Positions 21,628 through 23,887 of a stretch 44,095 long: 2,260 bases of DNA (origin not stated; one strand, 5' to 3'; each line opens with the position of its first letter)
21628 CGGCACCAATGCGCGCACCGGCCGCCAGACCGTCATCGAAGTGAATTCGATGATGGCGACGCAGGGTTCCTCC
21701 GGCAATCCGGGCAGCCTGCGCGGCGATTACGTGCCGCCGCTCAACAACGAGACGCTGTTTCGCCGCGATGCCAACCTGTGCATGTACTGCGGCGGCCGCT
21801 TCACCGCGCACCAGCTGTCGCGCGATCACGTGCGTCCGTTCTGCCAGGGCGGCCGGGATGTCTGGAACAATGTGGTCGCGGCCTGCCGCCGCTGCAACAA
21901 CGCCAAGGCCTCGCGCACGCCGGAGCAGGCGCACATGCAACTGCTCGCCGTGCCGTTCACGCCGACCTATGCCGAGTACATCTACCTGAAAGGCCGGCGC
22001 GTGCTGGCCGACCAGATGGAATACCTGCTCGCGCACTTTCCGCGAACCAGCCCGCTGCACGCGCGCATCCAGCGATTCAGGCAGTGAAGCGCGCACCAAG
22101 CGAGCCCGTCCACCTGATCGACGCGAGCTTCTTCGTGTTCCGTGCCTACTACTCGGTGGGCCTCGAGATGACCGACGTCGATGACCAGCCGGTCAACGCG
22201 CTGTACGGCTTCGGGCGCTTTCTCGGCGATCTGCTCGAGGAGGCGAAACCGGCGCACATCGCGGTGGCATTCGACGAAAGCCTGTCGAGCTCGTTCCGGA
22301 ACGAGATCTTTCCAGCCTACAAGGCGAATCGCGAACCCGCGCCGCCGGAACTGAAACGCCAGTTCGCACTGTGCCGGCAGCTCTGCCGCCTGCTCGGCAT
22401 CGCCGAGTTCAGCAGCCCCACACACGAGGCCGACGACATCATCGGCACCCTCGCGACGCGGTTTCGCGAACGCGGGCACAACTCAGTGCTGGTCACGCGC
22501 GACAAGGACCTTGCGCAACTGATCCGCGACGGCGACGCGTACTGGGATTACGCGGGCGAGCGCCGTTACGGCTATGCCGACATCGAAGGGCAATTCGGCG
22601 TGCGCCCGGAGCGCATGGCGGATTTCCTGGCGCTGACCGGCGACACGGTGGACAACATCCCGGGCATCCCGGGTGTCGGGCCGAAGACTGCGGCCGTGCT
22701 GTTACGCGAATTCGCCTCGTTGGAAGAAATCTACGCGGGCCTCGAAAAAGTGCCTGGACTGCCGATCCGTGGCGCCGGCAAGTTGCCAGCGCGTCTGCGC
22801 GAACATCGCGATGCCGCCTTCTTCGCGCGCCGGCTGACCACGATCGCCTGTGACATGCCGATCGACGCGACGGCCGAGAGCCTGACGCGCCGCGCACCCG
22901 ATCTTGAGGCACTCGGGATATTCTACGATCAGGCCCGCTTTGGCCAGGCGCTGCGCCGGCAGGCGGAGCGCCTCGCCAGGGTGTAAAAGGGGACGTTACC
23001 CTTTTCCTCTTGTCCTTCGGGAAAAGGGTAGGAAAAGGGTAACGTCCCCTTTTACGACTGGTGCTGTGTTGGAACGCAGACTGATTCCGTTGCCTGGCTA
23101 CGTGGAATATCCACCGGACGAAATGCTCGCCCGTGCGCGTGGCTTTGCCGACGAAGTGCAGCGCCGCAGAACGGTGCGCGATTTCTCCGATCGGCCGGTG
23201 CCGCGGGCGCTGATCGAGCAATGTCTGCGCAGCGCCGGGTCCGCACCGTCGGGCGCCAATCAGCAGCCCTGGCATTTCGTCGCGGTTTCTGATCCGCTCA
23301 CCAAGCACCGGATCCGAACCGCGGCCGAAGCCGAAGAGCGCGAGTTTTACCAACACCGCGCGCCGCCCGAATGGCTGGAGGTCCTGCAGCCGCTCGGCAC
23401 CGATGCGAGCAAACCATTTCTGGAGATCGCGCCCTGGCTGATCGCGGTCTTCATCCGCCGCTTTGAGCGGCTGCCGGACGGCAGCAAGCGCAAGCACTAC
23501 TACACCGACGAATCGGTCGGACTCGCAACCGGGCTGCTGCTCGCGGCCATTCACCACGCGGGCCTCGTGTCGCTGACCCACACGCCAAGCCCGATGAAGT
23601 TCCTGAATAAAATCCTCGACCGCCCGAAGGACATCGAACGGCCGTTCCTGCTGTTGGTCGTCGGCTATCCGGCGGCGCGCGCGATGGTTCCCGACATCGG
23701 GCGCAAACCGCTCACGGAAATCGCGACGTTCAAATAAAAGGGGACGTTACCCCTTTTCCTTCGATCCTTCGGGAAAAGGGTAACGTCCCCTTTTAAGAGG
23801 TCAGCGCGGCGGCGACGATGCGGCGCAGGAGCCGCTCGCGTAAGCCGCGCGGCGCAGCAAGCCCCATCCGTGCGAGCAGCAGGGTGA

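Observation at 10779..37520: Six-locus family of nested-palindrome intergenic elements (A-run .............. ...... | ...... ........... T-run)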

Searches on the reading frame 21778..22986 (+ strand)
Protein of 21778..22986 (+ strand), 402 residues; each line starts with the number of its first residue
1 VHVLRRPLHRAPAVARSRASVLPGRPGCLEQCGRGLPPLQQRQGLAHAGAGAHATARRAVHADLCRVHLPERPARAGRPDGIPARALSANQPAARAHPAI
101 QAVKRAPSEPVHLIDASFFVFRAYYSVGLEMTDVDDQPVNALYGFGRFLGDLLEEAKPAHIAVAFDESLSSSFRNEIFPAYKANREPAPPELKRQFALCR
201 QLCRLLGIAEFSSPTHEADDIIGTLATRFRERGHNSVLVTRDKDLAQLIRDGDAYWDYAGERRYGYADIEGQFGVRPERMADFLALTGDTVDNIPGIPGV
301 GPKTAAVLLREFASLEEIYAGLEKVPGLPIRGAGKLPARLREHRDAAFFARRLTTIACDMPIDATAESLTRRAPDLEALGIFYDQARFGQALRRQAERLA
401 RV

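Call 21: search_protein_families(library=pfam, proteins=[window:21778-22986:+])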
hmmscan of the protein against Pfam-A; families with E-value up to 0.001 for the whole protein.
window:21778-22986:+ (402 aa): 2 families
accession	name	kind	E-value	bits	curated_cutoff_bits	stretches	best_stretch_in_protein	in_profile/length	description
PF02739.22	5_3_exonuc_N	-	1.2e-43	149.1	34.3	1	111-270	2-160/164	5'-3' exonuclease, N-terminal resolvase-like domain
PF01367.25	5_3_exonuc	-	2.5e-29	102.1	40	1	275-375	1-95/97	5'-3' exonuclease, C-terminal SAM fold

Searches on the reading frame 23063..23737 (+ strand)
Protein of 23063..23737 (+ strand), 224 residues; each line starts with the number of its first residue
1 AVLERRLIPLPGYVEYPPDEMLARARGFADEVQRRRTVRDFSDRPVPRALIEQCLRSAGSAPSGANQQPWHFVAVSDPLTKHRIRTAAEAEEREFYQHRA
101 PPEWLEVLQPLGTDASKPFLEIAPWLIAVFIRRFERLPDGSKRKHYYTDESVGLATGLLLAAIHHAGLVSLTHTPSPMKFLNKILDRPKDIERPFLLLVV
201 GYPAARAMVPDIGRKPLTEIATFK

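Call 21: search_protein_families(library=pfam, proteins=[window:23063-23737:+])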
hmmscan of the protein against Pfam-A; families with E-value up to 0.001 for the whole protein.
window:23063-23737:+ (224 aa): 2 families
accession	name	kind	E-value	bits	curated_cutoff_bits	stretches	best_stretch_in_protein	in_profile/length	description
PF00881.29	Nitroreductase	-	1.2e-20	74.8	23.5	1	33-202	2-167/167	Nitroreductase family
PF14512.11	TM1586_NiRdase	-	0.00012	22.3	27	0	51-77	160-186/215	Putative TM nitroreductase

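Call 23: find_homologous_proteins(query=window:23063-23737:+, max_evalue=1e-20)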
Query window:23063-23737:+ (224 aa): 8000 proteins with E <= 1e-20 among 8000 candidates; the best 120 are listed.
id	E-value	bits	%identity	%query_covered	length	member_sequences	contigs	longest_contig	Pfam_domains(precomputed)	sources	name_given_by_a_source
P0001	1.3e-139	481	96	99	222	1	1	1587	PF00881.30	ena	-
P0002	2.3e-132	458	92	99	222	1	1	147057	PF00881.30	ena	-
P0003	4.2e-132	457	100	91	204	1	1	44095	PF00881.30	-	-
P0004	2.7e-128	444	89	100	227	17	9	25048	PF00881.30,PF14512.12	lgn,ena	-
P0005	1.0e-126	439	88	99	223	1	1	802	PF00881.30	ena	-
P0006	8.7e-126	436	86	99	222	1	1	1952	PF00881.30,PF14512.12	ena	-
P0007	1.3e-125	436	87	99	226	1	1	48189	PF00881.30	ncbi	-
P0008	1.6e-125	435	88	96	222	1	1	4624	PF00881.30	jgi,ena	-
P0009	1.6e-125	435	88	99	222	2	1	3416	PF00881.30,PF14512.12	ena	-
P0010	2.2e-125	435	87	99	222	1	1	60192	PF00881.30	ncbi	-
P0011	4.6e-125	434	86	99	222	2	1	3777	PF00881.30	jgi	-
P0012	6.1e-125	433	86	99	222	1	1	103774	PF00881.30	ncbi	-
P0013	8.5e-125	433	86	99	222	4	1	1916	PF00881.30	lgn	-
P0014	8.7e-125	433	87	99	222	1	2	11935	PF00881.30,PF14512.12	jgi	jgi:nitroreductase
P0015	9.1e-125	433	87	99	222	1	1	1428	PF00881.30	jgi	jgi:nitroreductase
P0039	1.8e-121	422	83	99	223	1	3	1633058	PF00881.30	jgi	jgi:nitroreductase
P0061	5.9e-120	417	86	96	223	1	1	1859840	PF00881.30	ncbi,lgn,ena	-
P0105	5.9e-118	410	82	99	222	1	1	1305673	PF00881.30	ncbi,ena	-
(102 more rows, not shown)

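Call 24: find_encoding_contigs(protein=P0002, flank=10000, max_places=3)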
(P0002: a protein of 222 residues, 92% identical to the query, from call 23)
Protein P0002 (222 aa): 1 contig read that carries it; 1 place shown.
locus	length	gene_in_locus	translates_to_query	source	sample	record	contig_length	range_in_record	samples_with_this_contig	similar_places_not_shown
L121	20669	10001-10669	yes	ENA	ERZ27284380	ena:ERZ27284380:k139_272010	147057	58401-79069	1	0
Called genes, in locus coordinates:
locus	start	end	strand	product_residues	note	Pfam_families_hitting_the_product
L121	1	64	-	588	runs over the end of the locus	PF03485:Arg_tRNA_synt_N, PF00750:tRNA-synt_1d, PF05746:DALR_1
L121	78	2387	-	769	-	PF17764:PriA_3primeBD, PF00270:DEAD, PF04851:ResIII, PF18319:Zn_ribbon_PriA, PF00271:Helicase_C (weak), PF18074:PriA_C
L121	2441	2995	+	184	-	PF04542:Sigma70_r2, PF08281:Sigma70_r4_2, PF04545:Sigma70_r4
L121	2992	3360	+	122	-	-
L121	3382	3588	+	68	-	-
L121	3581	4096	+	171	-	-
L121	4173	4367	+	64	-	PF04024:PspC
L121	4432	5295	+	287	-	PF23678:YqhI, PF01738:DLH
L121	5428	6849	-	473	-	PF02233:PNTB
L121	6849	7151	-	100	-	PF12769:PNTB_4TM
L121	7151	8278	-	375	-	PF05222:AlaDh_PNT_N, PF02826:2-Hacid_dh_C (faint), PF01262:AlaDh_PNT_C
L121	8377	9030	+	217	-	PF01844:HNH, PF13395:HNH_4 (weak), PF14279:HNH_5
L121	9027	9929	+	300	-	PF02739:5_3_exonuc_N, PF01367:5_3_exonuc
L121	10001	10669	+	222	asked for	PF00881:Nitroreductase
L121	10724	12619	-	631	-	PF13336:AcetylCoA_hyd_C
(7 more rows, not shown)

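Call 25: find_encoding_contigs(protein=P0004, flank=10000, max_places=4)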
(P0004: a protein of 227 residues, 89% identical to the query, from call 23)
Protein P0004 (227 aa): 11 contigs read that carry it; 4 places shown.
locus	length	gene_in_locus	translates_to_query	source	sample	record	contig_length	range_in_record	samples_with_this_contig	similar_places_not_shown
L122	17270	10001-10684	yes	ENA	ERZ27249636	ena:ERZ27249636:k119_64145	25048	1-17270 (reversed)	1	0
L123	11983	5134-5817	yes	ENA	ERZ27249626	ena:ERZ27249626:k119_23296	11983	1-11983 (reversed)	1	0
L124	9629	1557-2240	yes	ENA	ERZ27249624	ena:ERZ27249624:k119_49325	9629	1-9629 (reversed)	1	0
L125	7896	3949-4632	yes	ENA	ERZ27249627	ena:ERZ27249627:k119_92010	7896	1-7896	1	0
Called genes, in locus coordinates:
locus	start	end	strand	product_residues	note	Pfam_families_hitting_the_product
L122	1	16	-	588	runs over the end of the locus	PF03485:Arg_tRNA_synt_N, PF00750:tRNA-synt_1d, PF05746:DALR_1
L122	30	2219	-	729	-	PF17764:PriA_3primeBD, PF00270:DEAD, PF04851:ResIII, PF18319:Zn_ribbon_PriA, PF00271:Helicase_C (weak), PF18074:PriA_C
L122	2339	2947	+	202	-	PF04542:Sigma70_r2 (weak), PF07638:Sigma70_ECF (weak), PF08281:Sigma70_r4_2, PF04545:Sigma70_r4, PF22233:PhyR_sigma-like (weak)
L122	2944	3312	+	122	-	-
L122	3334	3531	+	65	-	-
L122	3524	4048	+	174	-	-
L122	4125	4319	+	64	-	PF04024:PspC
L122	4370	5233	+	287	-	PF23678:YqhI (weak), PF12740:PETase (weak), PF01738:DLH, PF00561:Abhydrolase_1 (weak), PF12146:Hydrolase_4 (faint)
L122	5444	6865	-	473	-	PF02233:PNTB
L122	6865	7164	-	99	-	PF12769:PNTB_4TM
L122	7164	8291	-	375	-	PF05222:AlaDh_PNT_N, PF02826:2-Hacid_dh_C (faint), PF01262:AlaDh_PNT_C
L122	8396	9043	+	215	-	PF01844:HNH, PF13395:HNH_4 (weak), PF14279:HNH_5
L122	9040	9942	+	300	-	PF02739:5_3_exonuc_N, PF01367:5_3_exonuc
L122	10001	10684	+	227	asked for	PF00881:Nitroreductase, PF14512:TM1586_NiRdase (faint)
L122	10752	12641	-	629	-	PF13336:AcetylCoA_hyd_C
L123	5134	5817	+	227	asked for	PF00881:Nitroreductase, PF14512:TM1586_NiRdase (faint)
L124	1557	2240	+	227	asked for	PF00881:Nitroreductase, PF14512:TM1586_NiRdase (faint)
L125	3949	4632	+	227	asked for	PF00881:Nitroreductase, PF14512:TM1586_NiRdase (faint)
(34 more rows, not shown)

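Call 26: find_encoding_contigs(protein=P0007, flank=10000, max_places=3)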
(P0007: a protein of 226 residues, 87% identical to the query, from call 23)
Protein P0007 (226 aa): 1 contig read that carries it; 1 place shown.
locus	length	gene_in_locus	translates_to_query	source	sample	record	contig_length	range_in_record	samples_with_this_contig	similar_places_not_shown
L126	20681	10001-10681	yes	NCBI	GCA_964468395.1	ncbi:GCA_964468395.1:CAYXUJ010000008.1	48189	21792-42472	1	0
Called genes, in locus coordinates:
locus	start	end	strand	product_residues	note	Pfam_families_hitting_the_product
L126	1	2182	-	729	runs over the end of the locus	PF17764:PriA_3primeBD, PF00270:DEAD, PF04851:ResIII, PF18319:Zn_ribbon_PriA, PF00271:Helicase_C (weak), PF18074:PriA_C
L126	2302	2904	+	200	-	PF04542:Sigma70_r2 (weak), PF08281:Sigma70_r4_2, PF04545:Sigma70_r4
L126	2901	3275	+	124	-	-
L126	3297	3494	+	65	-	-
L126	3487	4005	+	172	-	-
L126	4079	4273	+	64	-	PF04024:PspC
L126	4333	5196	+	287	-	PF23678:YqhI (weak), PF01738:DLH, PF00561:Abhydrolase_1 (weak), PF12146:Hydrolase_4 (faint)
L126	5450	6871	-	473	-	PF02233:PNTB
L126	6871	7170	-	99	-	PF12769:PNTB_4TM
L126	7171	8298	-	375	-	PF05222:AlaDh_PNT_N, PF02826:2-Hacid_dh_C (faint), PF01262:AlaDh_PNT_C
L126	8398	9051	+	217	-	PF01844:HNH, PF14279:HNH_5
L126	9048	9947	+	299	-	PF02739:5_3_exonuc_N, PF01367:5_3_exonuc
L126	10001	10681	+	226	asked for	PF00881:Nitroreductase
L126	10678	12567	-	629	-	PF13336:AcetylCoA_hyd_C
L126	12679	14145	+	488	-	PF00474:SSF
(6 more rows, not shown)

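Call 27: find_encoding_contigs(protein=P0010, flank=10000, max_places=2)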
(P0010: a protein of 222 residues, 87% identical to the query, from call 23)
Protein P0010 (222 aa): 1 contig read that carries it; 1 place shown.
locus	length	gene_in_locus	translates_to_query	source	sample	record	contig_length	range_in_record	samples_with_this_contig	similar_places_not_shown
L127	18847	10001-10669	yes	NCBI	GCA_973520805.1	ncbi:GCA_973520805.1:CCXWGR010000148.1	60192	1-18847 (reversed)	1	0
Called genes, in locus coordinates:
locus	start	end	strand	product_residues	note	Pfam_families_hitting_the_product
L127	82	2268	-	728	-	PF17764:PriA_3primeBD, PF00270:DEAD, PF04851:ResIII, PF18319:Zn_ribbon_PriA, PF00271:Helicase_C (weak), PF18074:PriA_C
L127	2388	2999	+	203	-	PF04542:Sigma70_r2 (weak), PF08281:Sigma70_r4_2, PF04545:Sigma70_r4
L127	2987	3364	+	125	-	-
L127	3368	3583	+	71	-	-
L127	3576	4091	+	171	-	-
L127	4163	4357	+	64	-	PF04024:PspC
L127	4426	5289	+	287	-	PF23678:YqhI (weak), PF12740:PETase (weak), PF01738:DLH, PF00561:Abhydrolase_1 (weak), PF12146:Hydrolase_4 (faint)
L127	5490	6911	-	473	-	PF02233:PNTB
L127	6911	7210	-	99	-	PF12769:PNTB_4TM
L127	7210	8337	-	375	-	PF05222:AlaDh_PNT_N, PF02826:2-Hacid_dh_C (faint), PF01262:AlaDh_PNT_C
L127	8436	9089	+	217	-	PF01844:HNH, PF13395:HNH_4 (weak), PF14279:HNH_5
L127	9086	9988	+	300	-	PF02739:5_3_exonuc_N, PF01367:5_3_exonuc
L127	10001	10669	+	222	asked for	PF00881:Nitroreductase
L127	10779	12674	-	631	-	PF13336:AcetylCoA_hyd_C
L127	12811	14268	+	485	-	PF00474:SSF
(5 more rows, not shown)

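Call 28: find_encoding_contigs(protein=P0012, flank=10000, max_places=2)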
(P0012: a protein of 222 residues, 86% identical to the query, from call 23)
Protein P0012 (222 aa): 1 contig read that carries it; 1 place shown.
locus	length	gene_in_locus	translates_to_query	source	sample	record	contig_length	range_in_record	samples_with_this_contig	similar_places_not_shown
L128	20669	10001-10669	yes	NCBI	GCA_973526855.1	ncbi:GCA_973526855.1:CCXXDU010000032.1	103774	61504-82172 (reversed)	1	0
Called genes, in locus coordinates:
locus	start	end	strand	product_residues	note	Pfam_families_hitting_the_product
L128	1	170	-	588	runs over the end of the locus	PF03485:Arg_tRNA_synt_N, PF00750:tRNA-synt_1d, PF05746:DALR_1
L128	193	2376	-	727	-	PF17764:PriA_3primeBD, PF00270:DEAD, PF04851:ResIII, PF18319:Zn_ribbon_PriA, PF00271:Helicase_C (weak), PF18074:PriA_C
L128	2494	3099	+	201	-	PF04542:Sigma70_r2, PF08281:Sigma70_r4_2, PF04545:Sigma70_r4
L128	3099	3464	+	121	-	-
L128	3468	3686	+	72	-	-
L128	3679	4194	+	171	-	-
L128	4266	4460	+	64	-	PF04024:PspC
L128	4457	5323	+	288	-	PF23678:YqhI, PF01738:DLH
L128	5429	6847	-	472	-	PF02233:PNTB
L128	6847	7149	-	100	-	PF12769:PNTB_4TM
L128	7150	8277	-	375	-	PF05222:AlaDh_PNT_N, PF02826:2-Hacid_dh_C (faint), PF01262:AlaDh_PNT_C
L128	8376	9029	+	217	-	PF01844:HNH, PF14279:HNH_5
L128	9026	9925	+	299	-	PF02739:5_3_exonuc_N, PF01367:5_3_exonuc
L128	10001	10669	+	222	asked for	PF00881:Nitroreductase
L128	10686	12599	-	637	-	PF13336:AcetylCoA_hyd_C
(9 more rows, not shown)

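Call 29: find_encoding_contigs(protein=P0039, flank=10000, max_places=2)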
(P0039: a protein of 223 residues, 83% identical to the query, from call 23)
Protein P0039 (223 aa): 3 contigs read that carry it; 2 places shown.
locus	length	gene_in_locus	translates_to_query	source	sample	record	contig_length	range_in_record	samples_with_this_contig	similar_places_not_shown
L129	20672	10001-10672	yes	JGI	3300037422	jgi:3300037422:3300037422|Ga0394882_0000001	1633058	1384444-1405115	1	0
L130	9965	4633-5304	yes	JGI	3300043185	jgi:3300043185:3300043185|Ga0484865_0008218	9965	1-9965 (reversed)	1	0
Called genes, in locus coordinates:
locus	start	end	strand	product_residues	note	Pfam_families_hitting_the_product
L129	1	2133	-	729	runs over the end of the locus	PF17764:PriA_3primeBD, PF00270:DEAD, PF04851:ResIII, PF18319:Zn_ribbon_PriA, PF00271:Helicase_C (weak), PF18074:PriA_C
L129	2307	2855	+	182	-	PF04542:Sigma70_r2, PF08281:Sigma70_r4_2, PF04545:Sigma70_r4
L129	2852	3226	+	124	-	-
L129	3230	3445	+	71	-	-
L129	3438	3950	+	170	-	-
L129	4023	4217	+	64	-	PF04024:PspC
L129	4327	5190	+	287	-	PF23678:YqhI (weak), PF01738:DLH, PF00561:Abhydrolase_1 (weak), PF12146:Hydrolase_4 (faint)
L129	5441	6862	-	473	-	PF02233:PNTB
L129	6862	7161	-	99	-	PF12769:PNTB_4TM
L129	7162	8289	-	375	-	PF05222:AlaDh_PNT_N, PF02826:2-Hacid_dh_C (faint), PF01262:AlaDh_PNT_C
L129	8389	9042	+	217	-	PF01844:HNH, PF14279:HNH_5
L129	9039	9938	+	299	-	PF02739:5_3_exonuc_N, PF01367:5_3_exonuc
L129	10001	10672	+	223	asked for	PF00881:Nitroreductase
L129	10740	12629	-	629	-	PF13336:AcetylCoA_hyd_C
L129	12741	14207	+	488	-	PF00474:SSF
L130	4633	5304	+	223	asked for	PF00881:Nitroreductase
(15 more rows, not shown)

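Call 30: find_encoding_contigs(protein=P0061, flank=10000, max_places=2)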
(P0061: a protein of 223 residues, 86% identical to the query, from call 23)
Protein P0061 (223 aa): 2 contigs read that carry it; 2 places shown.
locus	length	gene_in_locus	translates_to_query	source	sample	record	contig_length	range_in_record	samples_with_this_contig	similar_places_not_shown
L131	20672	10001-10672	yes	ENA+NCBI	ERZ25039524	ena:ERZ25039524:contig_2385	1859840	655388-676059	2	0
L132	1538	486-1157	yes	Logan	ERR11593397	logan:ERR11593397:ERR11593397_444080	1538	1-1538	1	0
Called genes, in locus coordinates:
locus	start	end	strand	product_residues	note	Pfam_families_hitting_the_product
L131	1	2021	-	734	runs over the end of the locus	PF17764:PriA_3primeBD, PF00270:DEAD, PF04851:ResIII, PF18319:Zn_ribbon_PriA, PF00271:Helicase_C (weak), PF18074:PriA_C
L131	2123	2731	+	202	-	PF04542:Sigma70_r2, PF04545:Sigma70_r4 (weak), PF08281:Sigma70_r4_2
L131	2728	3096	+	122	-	-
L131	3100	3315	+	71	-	-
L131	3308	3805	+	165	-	-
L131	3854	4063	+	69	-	PF04024:PspC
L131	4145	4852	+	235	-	PF00557:Peptidase_M24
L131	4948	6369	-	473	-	PF02233:PNTB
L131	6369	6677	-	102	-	PF12769:PNTB_4TM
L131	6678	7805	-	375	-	PF05222:AlaDh_PNT_N, PF02826:2-Hacid_dh_C (faint), PF01262:AlaDh_PNT_C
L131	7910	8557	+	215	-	PF13395:HNH_4 (faint), PF01844:HNH, PF14279:HNH_5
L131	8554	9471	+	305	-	PF02739:5_3_exonuc_N, PF01367:5_3_exonuc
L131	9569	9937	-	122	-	-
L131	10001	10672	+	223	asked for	PF00881:Nitroreductase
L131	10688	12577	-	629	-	PF13336:AcetylCoA_hyd_C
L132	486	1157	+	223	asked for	PF00881:Nitroreductase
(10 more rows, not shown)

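Call 31: find_encoding_contigs(protein=P0105, flank=10000, max_places=2)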
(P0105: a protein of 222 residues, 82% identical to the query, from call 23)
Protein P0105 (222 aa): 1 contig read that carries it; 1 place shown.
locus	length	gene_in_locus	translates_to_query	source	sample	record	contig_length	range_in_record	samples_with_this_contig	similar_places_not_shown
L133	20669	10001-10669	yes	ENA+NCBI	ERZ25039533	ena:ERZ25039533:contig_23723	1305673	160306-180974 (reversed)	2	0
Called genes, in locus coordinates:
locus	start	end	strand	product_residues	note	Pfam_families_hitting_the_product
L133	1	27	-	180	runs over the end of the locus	PF05036:SPOR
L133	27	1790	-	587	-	PF03485:Arg_tRNA_synt_N, PF00750:tRNA-synt_1d, PF05746:DALR_1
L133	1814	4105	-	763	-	PF17764:PriA_3primeBD, PF00270:DEAD, PF04851:ResIII, PF18319:Zn_ribbon_PriA, PF00271:Helicase_C (weak), PF18074:PriA_C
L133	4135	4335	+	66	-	PF04024:PspC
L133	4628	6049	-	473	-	PF02233:PNTB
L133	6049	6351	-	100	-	PF12769:PNTB_4TM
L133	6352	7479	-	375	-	PF05222:AlaDh_PNT_N, PF02826:2-Hacid_dh_C (faint), PF01262:AlaDh_PNT_C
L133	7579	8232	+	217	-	PF01844:HNH, PF13395:HNH_4 (weak), PF14279:HNH_5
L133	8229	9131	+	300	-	PF02739:5_3_exonuc_N, PF01367:5_3_exonuc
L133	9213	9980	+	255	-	PF01636:APH, PF03881:Fructosamin_kin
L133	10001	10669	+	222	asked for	PF00881:Nitroreductase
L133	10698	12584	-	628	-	PF13336:AcetylCoA_hyd_C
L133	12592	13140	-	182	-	PF04264:YceI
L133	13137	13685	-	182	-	PF01292:Ni_hydr_CYTB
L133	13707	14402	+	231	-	PF04264:YceI (weak)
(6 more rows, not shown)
